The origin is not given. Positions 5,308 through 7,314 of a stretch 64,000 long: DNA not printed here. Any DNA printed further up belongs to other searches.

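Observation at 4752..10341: GntR-controlled operon pairing an APS-reductase-like flavoprotein/ferredoxin with a TTT transporter; substrate unknown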

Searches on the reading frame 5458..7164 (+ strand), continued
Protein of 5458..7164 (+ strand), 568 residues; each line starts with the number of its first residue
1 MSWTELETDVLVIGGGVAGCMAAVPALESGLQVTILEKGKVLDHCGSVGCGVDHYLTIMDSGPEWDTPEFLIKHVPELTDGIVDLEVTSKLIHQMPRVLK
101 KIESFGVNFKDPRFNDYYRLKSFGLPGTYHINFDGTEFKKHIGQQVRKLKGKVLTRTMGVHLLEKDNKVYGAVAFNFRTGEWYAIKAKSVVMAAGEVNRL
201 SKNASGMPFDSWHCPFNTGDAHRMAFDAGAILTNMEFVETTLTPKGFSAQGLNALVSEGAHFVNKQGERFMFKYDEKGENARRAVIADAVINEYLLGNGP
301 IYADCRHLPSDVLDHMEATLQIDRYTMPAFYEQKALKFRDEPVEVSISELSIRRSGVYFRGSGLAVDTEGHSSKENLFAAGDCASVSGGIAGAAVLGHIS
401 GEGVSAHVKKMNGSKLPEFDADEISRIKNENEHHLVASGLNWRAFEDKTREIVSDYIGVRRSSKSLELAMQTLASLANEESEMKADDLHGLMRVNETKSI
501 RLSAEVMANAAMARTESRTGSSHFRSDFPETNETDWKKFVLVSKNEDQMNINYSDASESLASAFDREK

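Call 14: search_protein_families(library=ncbifam, proteins=[L002:6504-6791:+, L002:6785-7972:+, L028:6990-7895:+], max_evalue=0.001)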
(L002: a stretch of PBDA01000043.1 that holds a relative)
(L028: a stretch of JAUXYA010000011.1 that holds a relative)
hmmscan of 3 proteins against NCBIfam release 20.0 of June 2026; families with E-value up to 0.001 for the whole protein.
L002:6504-6791:+ (95 aa): 1 family
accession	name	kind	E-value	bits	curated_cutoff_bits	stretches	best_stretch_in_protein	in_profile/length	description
TIGR03248.1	galactar-dH20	equivalog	3.3e-10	39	730.85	1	10-91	6-79/507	galactarate dehydratase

L002:6785-7972:+ (395 aa): 1 family
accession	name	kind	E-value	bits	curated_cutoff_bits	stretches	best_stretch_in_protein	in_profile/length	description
TIGR03248.1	galactar-dH20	equivalog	1.3e-39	136.1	730.85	1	10-380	105-491/507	galactarate dehydratase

L028:6990-7895:+ (301 aa): 31 families (the best 25 are shown)
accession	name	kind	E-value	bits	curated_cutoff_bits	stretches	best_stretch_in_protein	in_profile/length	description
NF047788.1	TransRegPocR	equivalog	1.9e-21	76.6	500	1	185-296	181-292/296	transcriptional regulator PocR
NF007860.0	PRK10572.1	equivalog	2.9e-21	75.6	208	1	193-296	183-286/292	arabinose operon transcriptional regulator AraC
NF047455.1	TF_Staph_AryK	equivalog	1.6e-15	56.5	850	1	187-297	151-261/759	transcriptional regulator AryK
NF010026.0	PRK13501.1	equivalog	2.3e-15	56.6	363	1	123-296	112-279/290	HTH-type transcriptional activator RhaR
NF006902.0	PRK09393.1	equivalog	2.2e-14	53.4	425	1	188-297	215-324/327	transcriptional regulator FtrA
NF010028.0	PRK13503.1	equivalog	3.7e-14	52.8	288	1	190-296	168-274/278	HTH-type transcriptional activator RhaS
TIGR04094.1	adjacent_YSIRK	equivalog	3.9e-14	52.4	200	1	192-292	284-383/383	YSIRK-targeted surface antigen transcriptional regulator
NF049932.1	TranspRegBtr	equivalog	1.9e-13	49.8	900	1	186-291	157-262/531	bacillibactin transport transcriptional regulator Btr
NF049968.1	QhpR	equivalog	2.9e-12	46.3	250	1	175-292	167-284/284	AraC-like transcriptional regulator QhpR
TIGR02297.1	HpaA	equivalog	4.1e-12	45.9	274.65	1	197-294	190-287/287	4-hydroxyphenylacetate catabolism regulatory protein HpaA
NF007693.0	PRK10371.1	equivalog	1.1e-11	44.5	253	1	195-293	200-298/309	transcriptional regulator MelR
NF010025.2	PRK13500.1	equivalog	9.1e-11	41.8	525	1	126-296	115-279/282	HTH-type transcriptional activator RhaR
NF052534.1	RzbtTranRegRhrA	equivalog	2.9e-10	39.9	500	1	185-293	199-309/312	rhizobactin biosynthesis transcriptional regulator RhrA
NF033869.1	viru_reg_Rsp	equivalog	5e-10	38.5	400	1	192-294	146-248/701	AraC family transcriptional regulator Rsp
NF012144.2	ramA_TF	equivalog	6.8e-10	39.4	180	1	196-295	8-107/108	RamA family antibiotic efflux transcriptional regulator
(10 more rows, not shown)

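Call 15: search_protein_families(library=pfam, proteins=[L002:6504-6791:+, L002:6785-7972:+, L028:6990-7895:+], max_evalue=0.001)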
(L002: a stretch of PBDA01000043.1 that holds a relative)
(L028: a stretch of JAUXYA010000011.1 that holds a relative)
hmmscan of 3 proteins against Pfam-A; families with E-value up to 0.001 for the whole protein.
L002:6504-6791:+ (95 aa): 1 family
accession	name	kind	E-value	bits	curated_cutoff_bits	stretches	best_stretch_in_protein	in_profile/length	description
PF08666.17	SAF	-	0.00097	20.1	21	0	52-91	30-63/63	SAF domain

L002:6785-7972:+ (395 aa): 2 families
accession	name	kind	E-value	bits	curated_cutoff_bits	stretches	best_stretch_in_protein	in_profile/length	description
PF20629.2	GD_AH_C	-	1.2e-78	264.3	26.8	1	148-392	1-240/242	D-galactarate/Altronate dehydratase, C-terminal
PF04295.18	GD_AH_second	-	2.4e-32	112.3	27.3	1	14-136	1-133/136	D-galactarate dehydratase/Altronate hydrolase, second domain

L028:6990-7895:+ (301 aa): 3 families
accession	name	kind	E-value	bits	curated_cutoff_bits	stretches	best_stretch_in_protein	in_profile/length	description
PF12833.13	HTH_18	-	3.8e-23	82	33.6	1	216-293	2-79/80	Helix-turn-helix domain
PF00165.29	HTH_AraC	-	5.2e-13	49.2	26.6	1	255-293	2-42/42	Bacterial regulatory helix-turn-helix proteins, AraC family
PF02311.25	AraC_binding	-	5.5e-07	29.8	21.1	1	32-117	17-106/135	AraC-like ligand binding domain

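Call 31: search_protein_families(library=pfam, proteins=[L012:6359-7837:+, L012:4290-6161:-, L012:2518-3765:+, L012:1157-2398:-, L010:4939-7809:-, L010:4045-4872:-, L010:2379-3437:+, L010:14126-14992:+, L010:15017-17632:-], max_evalue=0.00001)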
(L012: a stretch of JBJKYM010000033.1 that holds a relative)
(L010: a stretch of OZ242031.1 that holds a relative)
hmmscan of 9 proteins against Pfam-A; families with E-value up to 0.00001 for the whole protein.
L012:6359-7837:+ (492 aa): 2 families
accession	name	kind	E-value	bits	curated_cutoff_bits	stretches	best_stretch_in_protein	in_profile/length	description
PF00939.25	Na_sulph_symp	-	8.8e-43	147.4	27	1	34-487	13-467/472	Sodium:sulfate symporter transmembrane region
PF03600.22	CitMHS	-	2.3e-38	132.6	31.9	1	63-431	3-336/336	Citrate transporter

L012:4290-6161:- (623 aa): 2 families
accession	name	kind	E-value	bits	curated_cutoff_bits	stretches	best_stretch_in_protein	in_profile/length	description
PF01979.26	Amidohydro_1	-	6.1e-13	49.2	25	1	359-457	237-345/345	Amidohydrolase family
PF07969.17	Amidohydro_3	-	1.8e-09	38.1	29.7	1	362-457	363-471/472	Amidohydrolase family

L012:2518-3765:+ (415 aa): 1 family
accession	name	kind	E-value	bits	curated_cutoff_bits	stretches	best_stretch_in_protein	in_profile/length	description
PF17170.10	DUF5128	-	8.5e-06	25.6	22.9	0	344-398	52-105/321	6-bladed beta-propeller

L012:1157-2398:- (413 aa): 1 family
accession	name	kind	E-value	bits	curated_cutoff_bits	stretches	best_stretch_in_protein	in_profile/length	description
PF02979.21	NHase_alpha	-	1.4e-85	285.8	27.2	1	225-406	3-184/184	Nitrile hydratase, alpha chain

L010:4939-7809:- (956 aa): 2 families
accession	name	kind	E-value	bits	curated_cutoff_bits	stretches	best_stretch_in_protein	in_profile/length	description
PF00593.30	TonB_dep_Rec_b-barrel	-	3.4e-28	100.1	27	1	561-918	130-435/436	TonB dependent receptor-like, beta-barrel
PF07715.20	Plug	-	6e-20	72.2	23.9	1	96-204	2-107/107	TonB-dependent Receptor Plug Domain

L010:4045-4872:- (275 aa): 0 families

L010:2379-3437:+ (352 aa): 0 families

L010:14126-14992:+ (288 aa): 3 families
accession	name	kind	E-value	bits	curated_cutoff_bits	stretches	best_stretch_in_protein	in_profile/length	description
PF03848.20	TehB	-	4.6e-09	36.4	20.4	1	116-254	32-171/193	Tellurite resistance protein TehB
PF13649.12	Methyltransf_25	-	3.3e-08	34.5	27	1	119-210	2-97/97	Methyltransferase domain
PF08241.18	Methyltransf_11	-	4.8e-06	27.6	21.2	0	120-213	2-94/95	Methyltransferase domain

L010:15017-17632:- (871 aa): 2 families
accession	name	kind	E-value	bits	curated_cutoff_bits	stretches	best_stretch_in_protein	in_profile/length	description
PF01168.26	Ala_racemase_N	-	6e-53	180.2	24.1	1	524-733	1-220/220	Alanine racemase, N-terminal domain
PF00842.27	Ala_racemase_C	-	1.7e-34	118.6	25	1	744-869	1-127/127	Alanine racemase, C-terminal domain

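Call 51: predict_structure(alignment_id=A1)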
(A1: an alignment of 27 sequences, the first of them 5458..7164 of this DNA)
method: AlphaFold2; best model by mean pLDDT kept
length: 568 residues; sequences in the alignment: 27
mean_pLDDT: 72.1   pTM: 0.82
mean pLDDT of the five models: 72.1, 61.4, 58.8, 58.6, 55.1
residues with pLDDT >= 90: 97; 70-90: 241; 50-70: 151; < 50: 79
segments of 3 or more residues with pLDDT < 50: 41-53, 58-65, 118-128, 203-217, 237-246, 279-281, 321-329
pLDDT, mean of each block of 10 residues (from residue 1): 88 82 94 84 39 45 52 69 76 79 82 60 43 67 87 88 91 91 95 63 37 45 84 59 44 66 79 54 59 69 80 66 41 61 66 52 76 89 60 81 94 83 92 83 85 64 80 90 90 84 79 67 65 72 82 83 73
secondary structure, 60 per line:
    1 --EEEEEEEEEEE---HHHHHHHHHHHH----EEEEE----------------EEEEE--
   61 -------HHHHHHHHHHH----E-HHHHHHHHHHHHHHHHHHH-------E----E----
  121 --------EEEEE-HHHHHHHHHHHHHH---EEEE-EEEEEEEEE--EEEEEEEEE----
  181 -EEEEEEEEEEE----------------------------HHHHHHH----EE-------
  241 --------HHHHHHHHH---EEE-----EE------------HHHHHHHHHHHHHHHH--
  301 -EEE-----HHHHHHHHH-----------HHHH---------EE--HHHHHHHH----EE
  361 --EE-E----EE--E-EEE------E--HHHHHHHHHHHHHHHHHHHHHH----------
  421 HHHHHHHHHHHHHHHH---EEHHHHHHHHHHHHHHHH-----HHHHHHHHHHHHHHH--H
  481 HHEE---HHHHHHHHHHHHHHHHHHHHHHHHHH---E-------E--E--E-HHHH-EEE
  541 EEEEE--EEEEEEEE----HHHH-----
elements in order: E3-13 H17-28 E33-37 E54-58 H68-78 H85-103 E129-133 H135-148 E152-155 E157-165 E168-176 E182-192 H221-227 H249-257 E261-263 H283-298 E302-304 H310-318 H330-333 H347-354 E377-379 H389-410 H421-436 H442-457 H463-477 H488-513 H533-536 E538-545 E548-555 H560-563

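Call 53: search_protein_representatives(protein=window:5458-7164:+)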
Query: 568 residues. Proteins with E-value up to 0.001 (for the whole library): 5454; up to 1e-10: 2173; up to 1e-30: 255. The best 150 are listed.
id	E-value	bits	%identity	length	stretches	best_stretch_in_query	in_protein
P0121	2.0e-155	534.8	45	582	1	6-543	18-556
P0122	1.4e-153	528.8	74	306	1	2-303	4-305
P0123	2.9e-117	408.9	37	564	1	6-559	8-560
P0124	2.2e-112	392.8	38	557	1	4-545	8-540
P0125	8.5e-110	384.2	36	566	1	6-558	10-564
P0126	2.0e-107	376.4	39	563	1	6-545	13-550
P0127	4.8e-105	368.5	37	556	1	2-546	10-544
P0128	7.3e-103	361.3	83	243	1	6-190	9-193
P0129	4.8e-99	348.7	35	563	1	8-557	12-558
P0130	5.2e-95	335.4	35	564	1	1-542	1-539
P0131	1.6e-89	317.3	35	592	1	7-545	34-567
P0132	6.2e-84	298.9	34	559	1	6-552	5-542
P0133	1.2e-82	294.6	34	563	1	6-544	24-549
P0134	3.8e-81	289.7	36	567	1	6-551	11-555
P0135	2.5e-80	287.0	34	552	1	5-547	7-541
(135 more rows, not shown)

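Call 55: fold_search(model_id=the predicted structure, library=pdb)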
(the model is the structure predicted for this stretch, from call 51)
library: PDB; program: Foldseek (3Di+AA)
matches with E <= 10: 1807; with E <= 0.001: 660
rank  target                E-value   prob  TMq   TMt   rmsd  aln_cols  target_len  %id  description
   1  8a8o_A                5.1e-29  1.00  0.69  0.71   8.9       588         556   24  PAPS reductase from Methanothermococcus thermolithotrophicus refined to 1.45 A (released 2023-04-26)
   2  8a8o_B                1.4e-27  1.00  0.66  0.69   9.1       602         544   23  PAPS reductase from Methanothermococcus thermolithotrophicus refined to 1.45 A (released 2023-04-26)
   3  6vax_A                2.2e-26  1.00  0.66  0.62   9.3       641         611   17  Crystal structure of human SDHA-SDHAF2 assembly intermediate (released 2020-08-26)
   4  8b6g_CA               7.5e-26  1.00  0.67  0.64   9.2       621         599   18  Cryo-EM structure of succinate dehydrogenase complex (complex-II) in respiratory supercomplex of Tetrahymena thermoph (released 2023-03-29)
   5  8dyd_A                8.2e-26  1.00  0.68  0.64   9.6       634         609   18  Crystal structure of human SDHA-SDHAF2-SDHAF4 assembly intermediate (released 2024-01-10)
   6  5vpn_A                3.3e-25  1.00  0.67  0.66   9.1       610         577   21  E. coli Quinol fumarate reductase FrdA E245Q mutation (released 2017-06-21)
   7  1qlb_A                4.6e-25  1.00  0.66  0.58   9.7       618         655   21  respiratory complex II-like fumarate reductase from Wolinella succinogenes (released 1999-11-29)
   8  6b58_C                5.3e-25  1.00  0.65  0.67   8.8       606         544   21  FrdA-SdhE assembly intermediate (released 2018-01-24)
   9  3vr8_A                5.3e-25  1.00  0.65  0.61   9.9       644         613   19  Mitochondrial rhodoquinol-fumarate reductase from the parasitic nematode Ascaris suum (released 2012-07-11)
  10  1kf6_A                6.1e-25  1.00  0.68  0.67   9.3       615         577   20  E. coli Quinol-Fumarate Reductase with Bound Inhibitor HQNO (released 2002-03-13)
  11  4ysx_A                8.9e-25  1.00  0.66  0.61   9.8       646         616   19  Crystal structure of Mitochondrial rhodoquinol-fumarate reductase from Ascaris suum with the specific inhibitor NN23 (released 2015-08-05)
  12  6myr_A                8.9e-25  1.00  0.64  0.60   9.7       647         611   17  Avian mitochondrial complex II with thiapronil bound (released 2019-10-16)
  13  9fzl_2M               1.2e-24  1.00  0.67  0.63   9.3       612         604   19  Perkinsus marinus respiratory supercomplex CII2CIII2CIV2 in an intermediate state (released 2025-07-23)
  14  6awf_A                1.4e-24  1.00  0.68  0.67   9.1       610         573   20  Escherichia coli quinol:fumarate reductase crystallized without dicarboxylate (released 2017-12-06)
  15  1jnr_A                2.3e-24  1.00  0.69  0.61   9.9       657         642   19  Structure of adenylylsulfate reductase from the hyperthermophilic Archaeoglobus fulgidus at 1.6 resolution (released 2002-02-27)
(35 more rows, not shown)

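Call 56: find_homologous_proteins(query=P0121, max_evalue=1e-30)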
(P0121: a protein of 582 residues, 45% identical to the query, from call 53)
Query P0121 (582 aa): 766 proteins with E <= 1e-30 among 8000 candidates; the best 120 are listed.
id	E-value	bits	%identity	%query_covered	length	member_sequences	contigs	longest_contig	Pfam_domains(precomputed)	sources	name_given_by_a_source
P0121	0.0e+0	1304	100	100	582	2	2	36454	PF01266.31,PF00890.31,PF02910.26,PF12831.14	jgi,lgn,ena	-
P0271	2.5e-277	939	73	96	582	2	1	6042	PF01266.31,PF00890.31,PF07992.21,PF02910.26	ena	-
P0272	3.1e-276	935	73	96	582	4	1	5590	PF01266.31,PF00890.31,PF07992.21,PF02910.26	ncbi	-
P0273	2.8e-275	932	72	91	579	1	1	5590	PF01266.31,PF00890.31,PF07992.21,PF02910.26,PF12831.14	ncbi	-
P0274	1.6e-273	926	72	96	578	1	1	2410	PF01266.31,PF00890.31,PF07992.21,PF02910.26,PF12831.14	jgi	jgi:succinate dehydrogenase/fumarate reductase flavoprotein subunit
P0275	3.9e-272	922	69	99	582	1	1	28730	PF01266.31,PF00890.31,PF07992.21,PF02910.26,PF12831.14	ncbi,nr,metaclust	ncbi:MAG: hypothetical protein A2Z14_05605 [Chloroflexi bacterium RBG_16_48_8]|nr:MAG: hypothetical 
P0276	6.0e-271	918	70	97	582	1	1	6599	PF01266.31,PF00890.31,PF07992.21,PF02910.26,PF12831.14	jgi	-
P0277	2.0e-270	916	70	91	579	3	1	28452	PF01266.31,PF00890.31,PF07992.21,PF02910.26,PF12831.14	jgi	jgi:adenylylsulfate reductase subunit A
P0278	2.1e-270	916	70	97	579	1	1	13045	PF01266.31,PF00890.31,PF07992.21,PF02910.26,PF12831.14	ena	-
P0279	2.3e-269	913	69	97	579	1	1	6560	PF01266.31,PF00890.31,PF07992.21,PF02910.26,PF12831.14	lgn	-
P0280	3.7e-268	909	68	100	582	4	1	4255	PF01266.31,PF00890.31,PF07992.21,PF02910.26,PF12831.14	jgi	-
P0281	3.3e-266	902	69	100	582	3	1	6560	PF01266.31,PF00890.31,PF07992.21,PF02910.26,PF12831.14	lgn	-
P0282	7.5e-266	901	69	92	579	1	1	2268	PF01266.31,PF00890.31,PF07992.21,PF02910.26,PF12831.14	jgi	jgi:adenylylsulfate reductase subunit A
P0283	2.5e-263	893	70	96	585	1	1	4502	PF01266.31,PF00890.31,PF07992.21,PF03486.21,PF02910.26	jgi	jgi:adenylylsulfate reductase subunit A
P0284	3.2e-260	882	68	97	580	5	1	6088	PF01266.31,PF00890.31,PF07992.21,PF02910.26,PF12831.14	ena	-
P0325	1.6e-227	774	60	98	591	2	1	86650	PF01266.31,PF00890.31,PF07992.21,PF02910.26,PF01134.29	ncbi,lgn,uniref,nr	ncbi:MAG: FAD-binding protein [Candidatus Tectomicrobia bacterium]|uniref:FAD-binding protein n=1 Ta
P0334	2.9e-216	737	56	99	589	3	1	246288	PF01266.31,PF00890.31,PF07992.21,PF02910.26,PF12831.14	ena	-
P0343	9.0e-177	607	50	93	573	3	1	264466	PF00890.31,PF07992.21,PF03486.21,PF02910.26,PF12831.14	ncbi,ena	-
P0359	1.4e-173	596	48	96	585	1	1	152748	PF01266.31,PF00890.31,PF07992.21,PF02910.26,PF12831.14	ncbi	ncbi:MAG: FAD-binding protein [Chloroflexota bacterium]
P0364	3.0e-172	592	48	96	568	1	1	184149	PF00890.31,PF07992.21,PF02910.26,PF01134.29,PF12831.14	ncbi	-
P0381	7.1e-171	587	48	95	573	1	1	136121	PF00890.31,PF07992.21,PF03486.21,PF02910.26,PF12831.14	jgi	jgi:adenylylsulfate reductase, subunit A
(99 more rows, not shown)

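Call 57: find_encoding_contigs(protein=P0121, flank=9000, max_places=2)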
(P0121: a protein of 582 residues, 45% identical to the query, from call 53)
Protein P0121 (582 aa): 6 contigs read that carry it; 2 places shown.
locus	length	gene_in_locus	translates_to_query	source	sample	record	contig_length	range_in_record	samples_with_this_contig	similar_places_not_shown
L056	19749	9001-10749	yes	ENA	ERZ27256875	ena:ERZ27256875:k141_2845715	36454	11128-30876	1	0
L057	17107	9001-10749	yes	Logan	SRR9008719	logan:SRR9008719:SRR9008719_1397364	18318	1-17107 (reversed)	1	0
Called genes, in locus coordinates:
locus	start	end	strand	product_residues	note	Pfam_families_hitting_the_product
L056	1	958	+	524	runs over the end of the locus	PF00070:Pyr_redox (faint), PF00890:FAD_binding_2 (faint), PF00996:GDI (faint), PF01266:DAO (weak), PF01593:Amino_oxidase, PF03486:HI0933_like (faint), PF13450:NAD_binding_8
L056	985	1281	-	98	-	-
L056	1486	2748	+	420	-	PF00330:Aconitase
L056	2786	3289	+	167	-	PF00694:Aconitase_C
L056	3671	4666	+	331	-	PF01436:NHL (faint), PF08450:SGL (faint), PF17170:DUF5128 (faint)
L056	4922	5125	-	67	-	-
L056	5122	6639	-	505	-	PF03972:MmgE_PrpD_N, PF19305:MmgE_PrpD_C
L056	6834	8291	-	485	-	PF06609:TRI12 (weak), PF00083:Sugar_tr (weak), PF03137:OATP (faint), PF07690:MFS_1, PF13347:MFS_2 (weak)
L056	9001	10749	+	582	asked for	PF00890:FAD_binding_2, PF01266:DAO (faint), PF12831:FAD_oxidored (weak), PF02910:Succ_DH_flav_C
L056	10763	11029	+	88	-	PF13187:Fer4_9 (weak), PF00037:Fer4 (weak)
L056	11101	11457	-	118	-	-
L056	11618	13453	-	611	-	PF26550:Tricorn_2nd (weak), PF01738:DLH, PF02129:Peptidase_S15, PF12146:Hydrolase_4 (weak), PF20434:BD-FAE, PF00326:Peptidase_S9, PF00561:Abhydrolase_1, PF12697:Abhydrolase_6 (weak), +6 more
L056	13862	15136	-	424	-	PF01321:Creatinase_N, PF00557:Peptidase_M24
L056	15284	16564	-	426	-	PF01321:Creatinase_N (weak), PF00557:Peptidase_M24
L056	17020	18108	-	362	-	PF06500:FrsA-like, PF02129:Peptidase_S15 (faint), PF00326:Peptidase_S9 (weak), PF05448:AXE1 (weak)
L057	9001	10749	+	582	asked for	PF00890:FAD_binding_2, PF01266:DAO (faint), PF12831:FAD_oxidored (weak), PF02910:Succ_DH_flav_C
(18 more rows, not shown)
